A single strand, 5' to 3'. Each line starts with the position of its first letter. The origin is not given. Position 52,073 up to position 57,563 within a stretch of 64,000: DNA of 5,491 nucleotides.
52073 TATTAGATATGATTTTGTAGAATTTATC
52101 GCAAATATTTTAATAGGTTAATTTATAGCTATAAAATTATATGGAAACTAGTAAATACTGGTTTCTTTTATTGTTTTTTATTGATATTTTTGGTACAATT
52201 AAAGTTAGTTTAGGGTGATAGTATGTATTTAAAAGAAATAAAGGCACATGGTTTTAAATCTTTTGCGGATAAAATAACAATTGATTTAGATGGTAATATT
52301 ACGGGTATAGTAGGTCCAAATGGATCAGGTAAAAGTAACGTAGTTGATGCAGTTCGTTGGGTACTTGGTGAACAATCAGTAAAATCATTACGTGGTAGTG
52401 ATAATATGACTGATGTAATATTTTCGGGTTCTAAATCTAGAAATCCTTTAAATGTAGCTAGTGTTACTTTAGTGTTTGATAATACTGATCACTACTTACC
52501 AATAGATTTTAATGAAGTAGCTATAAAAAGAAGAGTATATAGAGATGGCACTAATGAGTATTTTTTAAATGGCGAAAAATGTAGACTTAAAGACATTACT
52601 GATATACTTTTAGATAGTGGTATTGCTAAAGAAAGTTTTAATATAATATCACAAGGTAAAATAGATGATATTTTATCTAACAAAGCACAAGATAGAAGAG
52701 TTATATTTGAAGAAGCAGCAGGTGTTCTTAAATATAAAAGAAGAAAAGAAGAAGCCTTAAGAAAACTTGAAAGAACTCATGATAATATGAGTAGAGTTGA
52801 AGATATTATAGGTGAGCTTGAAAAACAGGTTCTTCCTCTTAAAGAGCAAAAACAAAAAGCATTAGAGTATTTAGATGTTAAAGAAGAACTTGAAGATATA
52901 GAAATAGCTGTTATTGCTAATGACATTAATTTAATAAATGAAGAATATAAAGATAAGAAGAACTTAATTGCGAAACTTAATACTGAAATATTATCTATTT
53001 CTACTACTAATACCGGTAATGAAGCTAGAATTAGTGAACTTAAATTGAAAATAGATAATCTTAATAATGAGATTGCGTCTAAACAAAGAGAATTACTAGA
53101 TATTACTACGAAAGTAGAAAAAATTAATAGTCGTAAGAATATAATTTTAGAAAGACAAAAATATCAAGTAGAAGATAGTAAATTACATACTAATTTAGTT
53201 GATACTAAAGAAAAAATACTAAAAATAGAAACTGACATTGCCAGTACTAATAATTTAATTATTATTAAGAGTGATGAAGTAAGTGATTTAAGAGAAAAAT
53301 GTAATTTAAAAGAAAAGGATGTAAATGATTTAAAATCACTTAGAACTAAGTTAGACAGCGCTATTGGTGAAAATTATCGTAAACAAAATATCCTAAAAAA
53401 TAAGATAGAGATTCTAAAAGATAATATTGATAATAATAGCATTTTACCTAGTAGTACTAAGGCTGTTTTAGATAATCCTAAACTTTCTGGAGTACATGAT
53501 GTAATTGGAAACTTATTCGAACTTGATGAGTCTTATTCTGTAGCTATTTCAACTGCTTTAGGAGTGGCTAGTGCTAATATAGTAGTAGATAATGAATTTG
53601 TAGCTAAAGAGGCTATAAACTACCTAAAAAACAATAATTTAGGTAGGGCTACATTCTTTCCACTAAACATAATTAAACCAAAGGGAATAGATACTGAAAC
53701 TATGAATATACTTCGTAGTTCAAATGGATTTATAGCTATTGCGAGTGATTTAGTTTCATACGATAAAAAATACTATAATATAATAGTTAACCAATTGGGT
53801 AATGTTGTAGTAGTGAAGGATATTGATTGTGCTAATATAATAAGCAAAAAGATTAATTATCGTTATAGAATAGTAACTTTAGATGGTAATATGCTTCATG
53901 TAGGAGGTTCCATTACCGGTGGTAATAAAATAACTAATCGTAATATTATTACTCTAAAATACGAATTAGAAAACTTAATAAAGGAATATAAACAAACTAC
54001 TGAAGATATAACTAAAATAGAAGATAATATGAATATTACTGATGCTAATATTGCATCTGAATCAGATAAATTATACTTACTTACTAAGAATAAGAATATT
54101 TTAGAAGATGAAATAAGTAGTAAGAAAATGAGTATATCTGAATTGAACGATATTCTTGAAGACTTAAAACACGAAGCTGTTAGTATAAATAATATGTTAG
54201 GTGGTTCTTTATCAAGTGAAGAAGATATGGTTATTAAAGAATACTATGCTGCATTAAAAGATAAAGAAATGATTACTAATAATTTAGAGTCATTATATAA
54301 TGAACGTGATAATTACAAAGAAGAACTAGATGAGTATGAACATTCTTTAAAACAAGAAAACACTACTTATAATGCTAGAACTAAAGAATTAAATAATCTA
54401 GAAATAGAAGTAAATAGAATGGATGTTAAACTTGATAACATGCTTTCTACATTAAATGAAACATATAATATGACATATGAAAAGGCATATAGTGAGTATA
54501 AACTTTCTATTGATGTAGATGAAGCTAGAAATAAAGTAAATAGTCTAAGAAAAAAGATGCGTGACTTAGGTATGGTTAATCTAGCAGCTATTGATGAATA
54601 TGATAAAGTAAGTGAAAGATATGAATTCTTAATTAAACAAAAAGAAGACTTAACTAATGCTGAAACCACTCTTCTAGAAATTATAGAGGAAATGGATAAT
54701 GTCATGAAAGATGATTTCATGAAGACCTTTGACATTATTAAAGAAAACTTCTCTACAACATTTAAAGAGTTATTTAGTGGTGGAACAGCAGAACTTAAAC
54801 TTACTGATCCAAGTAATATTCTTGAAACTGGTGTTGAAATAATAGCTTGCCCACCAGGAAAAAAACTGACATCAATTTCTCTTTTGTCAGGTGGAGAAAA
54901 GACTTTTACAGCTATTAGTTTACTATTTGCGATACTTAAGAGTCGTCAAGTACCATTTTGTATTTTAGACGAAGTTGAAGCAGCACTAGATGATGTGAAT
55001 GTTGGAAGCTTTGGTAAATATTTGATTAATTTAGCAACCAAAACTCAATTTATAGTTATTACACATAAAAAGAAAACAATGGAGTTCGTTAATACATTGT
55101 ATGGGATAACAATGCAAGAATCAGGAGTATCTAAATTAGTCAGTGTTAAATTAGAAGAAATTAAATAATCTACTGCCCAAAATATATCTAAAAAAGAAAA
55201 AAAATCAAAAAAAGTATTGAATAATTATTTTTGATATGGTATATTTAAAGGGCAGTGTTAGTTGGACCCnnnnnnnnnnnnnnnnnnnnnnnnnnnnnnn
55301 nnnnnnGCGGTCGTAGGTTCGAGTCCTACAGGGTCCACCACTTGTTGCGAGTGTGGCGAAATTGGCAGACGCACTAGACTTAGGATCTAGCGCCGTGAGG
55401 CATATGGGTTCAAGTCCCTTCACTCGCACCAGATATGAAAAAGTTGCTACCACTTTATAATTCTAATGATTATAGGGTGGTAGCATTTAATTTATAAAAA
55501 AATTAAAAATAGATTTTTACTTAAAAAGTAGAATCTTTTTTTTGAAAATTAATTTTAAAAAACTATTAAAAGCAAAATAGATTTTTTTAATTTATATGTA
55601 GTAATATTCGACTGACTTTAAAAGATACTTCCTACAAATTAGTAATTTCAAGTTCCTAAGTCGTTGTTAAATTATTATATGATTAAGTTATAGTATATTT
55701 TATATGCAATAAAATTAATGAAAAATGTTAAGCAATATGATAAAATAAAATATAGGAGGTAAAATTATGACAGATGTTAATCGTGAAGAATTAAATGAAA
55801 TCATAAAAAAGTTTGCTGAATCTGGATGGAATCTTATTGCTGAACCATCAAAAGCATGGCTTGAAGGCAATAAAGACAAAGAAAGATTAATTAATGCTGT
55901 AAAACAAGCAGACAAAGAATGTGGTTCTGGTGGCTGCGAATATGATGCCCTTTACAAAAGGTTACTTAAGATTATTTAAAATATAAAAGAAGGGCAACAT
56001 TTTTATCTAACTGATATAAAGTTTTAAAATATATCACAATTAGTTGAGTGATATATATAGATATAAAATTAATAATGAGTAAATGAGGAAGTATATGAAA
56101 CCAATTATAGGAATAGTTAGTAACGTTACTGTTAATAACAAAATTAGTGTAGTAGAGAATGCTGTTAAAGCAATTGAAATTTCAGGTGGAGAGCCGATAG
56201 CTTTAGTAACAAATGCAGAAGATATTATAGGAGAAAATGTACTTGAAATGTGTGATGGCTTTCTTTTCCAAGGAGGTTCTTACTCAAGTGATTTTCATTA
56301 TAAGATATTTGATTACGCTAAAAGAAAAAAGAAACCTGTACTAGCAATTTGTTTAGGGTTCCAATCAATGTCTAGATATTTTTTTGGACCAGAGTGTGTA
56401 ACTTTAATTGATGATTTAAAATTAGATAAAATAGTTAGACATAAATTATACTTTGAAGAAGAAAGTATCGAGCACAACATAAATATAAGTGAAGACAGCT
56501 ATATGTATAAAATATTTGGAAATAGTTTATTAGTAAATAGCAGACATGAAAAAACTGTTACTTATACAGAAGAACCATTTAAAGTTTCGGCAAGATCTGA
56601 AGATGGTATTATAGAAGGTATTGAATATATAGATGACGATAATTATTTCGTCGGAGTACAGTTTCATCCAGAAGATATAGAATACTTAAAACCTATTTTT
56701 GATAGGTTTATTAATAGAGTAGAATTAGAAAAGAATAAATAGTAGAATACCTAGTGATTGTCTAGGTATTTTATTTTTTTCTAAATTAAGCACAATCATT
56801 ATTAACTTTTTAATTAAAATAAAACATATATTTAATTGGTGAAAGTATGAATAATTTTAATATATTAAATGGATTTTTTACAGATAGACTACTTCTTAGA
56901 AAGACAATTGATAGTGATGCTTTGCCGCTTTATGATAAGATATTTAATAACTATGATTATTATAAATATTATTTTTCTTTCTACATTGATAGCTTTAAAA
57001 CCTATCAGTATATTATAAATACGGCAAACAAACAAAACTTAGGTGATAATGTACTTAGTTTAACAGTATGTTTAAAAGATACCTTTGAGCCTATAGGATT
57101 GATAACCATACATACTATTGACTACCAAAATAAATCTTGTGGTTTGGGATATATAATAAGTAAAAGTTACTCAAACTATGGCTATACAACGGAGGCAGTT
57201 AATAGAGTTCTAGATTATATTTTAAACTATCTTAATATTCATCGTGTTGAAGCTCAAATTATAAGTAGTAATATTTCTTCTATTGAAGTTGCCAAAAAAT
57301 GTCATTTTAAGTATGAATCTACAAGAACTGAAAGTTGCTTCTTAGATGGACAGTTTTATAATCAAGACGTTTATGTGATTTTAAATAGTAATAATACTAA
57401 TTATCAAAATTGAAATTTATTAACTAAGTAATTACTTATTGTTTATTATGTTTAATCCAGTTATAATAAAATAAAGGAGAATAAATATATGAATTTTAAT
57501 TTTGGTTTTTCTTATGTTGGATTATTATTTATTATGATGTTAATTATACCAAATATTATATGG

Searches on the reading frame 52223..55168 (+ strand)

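Call 66: search_protein_families(library=pfam, proteins=[window:52223-55168:+], max_evalue=0.00001)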
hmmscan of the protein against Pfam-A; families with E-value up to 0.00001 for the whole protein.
window:52223-55168:+ (981 aa): 5 families
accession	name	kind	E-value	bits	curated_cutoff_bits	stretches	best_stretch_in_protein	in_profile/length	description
PF02463.25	SMC_N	-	2.4e-63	213.9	40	1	2-971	1-220/220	RecF/RecN/SMC N terminal domain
PF06470.18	SMC_hinge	-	5.5e-27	94.9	22.5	1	422-540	2-115/116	SMC proteins Flexible Hinge Domain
PF13476.12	AAA_23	-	1.1e-17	65.7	27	1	6-226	2-196/201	AAA domain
PF13304.12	AAA_21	-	9.4e-11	42.8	27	1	26-99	1-63/304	AAA domain, putative AbiEii toxin, Type IV TA system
PF13555.12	AAA_29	-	3.7e-06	27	27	1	14-48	12-46/61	P-loop containing region of AAA domain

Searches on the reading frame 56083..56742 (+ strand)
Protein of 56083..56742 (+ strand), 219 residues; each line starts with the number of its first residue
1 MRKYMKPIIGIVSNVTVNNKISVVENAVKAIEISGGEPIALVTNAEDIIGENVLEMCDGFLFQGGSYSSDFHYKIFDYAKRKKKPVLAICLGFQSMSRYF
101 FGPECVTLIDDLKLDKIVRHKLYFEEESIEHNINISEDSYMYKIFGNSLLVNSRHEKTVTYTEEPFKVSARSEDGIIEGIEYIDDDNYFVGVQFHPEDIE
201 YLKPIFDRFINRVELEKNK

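Call 66: search_protein_families(library=pfam, proteins=[window:56083-56742:+], max_evalue=0.00001)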
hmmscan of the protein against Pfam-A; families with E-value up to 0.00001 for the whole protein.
window:56083-56742:+ (219 aa): 2 families
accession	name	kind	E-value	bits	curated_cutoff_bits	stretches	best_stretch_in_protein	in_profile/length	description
PF07722.19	Peptidase_C26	-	3.2e-31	109.2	20.5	1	73-197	95-219/219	Peptidase C26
PF00117.34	GATase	-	4.3e-18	66.1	22.8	1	17-199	3-174/190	Glutamine amidotransferase class-I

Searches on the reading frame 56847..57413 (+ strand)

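Call 66: search_protein_families(library=pfam, proteins=[window:56847-57413:+], max_evalue=0.00001)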
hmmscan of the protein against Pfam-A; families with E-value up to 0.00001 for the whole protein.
window:56847-57413:+ (188 aa): 2 families
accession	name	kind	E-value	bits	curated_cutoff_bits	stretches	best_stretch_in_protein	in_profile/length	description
PF13302.13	Acetyltransf_3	-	2.7e-22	80.4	25.4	1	14-155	1-138/138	Acetyltransferase (GNAT) domain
PF00583.31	Acetyltransf_1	-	2.6e-07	31.4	20.7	1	40-154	6-116/116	Acetyltransferase (GNAT) family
